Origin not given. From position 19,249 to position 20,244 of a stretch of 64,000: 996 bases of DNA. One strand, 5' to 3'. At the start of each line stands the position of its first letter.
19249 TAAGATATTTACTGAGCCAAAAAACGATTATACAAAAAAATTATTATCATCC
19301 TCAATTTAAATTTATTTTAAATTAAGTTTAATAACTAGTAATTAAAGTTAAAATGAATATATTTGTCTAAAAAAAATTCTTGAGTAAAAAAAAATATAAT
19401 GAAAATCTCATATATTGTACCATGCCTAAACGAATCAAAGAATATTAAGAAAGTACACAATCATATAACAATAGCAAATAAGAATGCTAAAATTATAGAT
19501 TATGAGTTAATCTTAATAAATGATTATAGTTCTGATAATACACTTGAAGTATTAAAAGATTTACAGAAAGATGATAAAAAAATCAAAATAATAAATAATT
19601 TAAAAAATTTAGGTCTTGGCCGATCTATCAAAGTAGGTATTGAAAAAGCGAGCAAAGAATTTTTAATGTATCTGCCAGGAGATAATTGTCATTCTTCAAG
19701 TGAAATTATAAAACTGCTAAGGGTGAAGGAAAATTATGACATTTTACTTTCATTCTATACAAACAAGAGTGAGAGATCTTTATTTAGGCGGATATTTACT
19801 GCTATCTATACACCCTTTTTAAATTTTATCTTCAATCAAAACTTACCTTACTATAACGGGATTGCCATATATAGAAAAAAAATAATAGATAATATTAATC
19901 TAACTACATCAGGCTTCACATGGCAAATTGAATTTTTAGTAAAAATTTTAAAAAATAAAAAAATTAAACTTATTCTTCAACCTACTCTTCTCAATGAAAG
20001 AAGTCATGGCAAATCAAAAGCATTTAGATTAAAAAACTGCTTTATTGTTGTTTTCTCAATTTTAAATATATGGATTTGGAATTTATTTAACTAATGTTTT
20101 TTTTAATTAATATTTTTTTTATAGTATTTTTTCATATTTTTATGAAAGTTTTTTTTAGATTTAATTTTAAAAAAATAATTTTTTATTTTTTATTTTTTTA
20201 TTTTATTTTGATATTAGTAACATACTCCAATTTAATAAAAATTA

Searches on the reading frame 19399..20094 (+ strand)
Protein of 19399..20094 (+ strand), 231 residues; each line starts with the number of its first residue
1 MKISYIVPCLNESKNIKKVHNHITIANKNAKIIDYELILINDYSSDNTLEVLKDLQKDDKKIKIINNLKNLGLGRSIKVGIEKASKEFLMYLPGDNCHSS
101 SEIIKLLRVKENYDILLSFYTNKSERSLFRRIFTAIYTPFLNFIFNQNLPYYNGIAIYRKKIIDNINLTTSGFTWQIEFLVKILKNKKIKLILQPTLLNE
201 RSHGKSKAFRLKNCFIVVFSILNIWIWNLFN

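Call 50: search_protein_families(library=pfam, proteins=[window:19399-20094:+], max_evalue=0.0001)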
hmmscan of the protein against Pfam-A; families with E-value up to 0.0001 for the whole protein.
window:19399-20094:+ (231 aa): 2 families
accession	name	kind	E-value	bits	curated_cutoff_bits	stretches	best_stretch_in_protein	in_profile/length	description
PF00535.33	Glycos_transf_2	-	3.1e-20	73.2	23.3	1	4-164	1-165/168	Glycosyl transferase family 2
PF10111.15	Glyco_tranf_2_2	-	8.5e-09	35.7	27.3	1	7-111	3-113/276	Glycosyltransferase like family 2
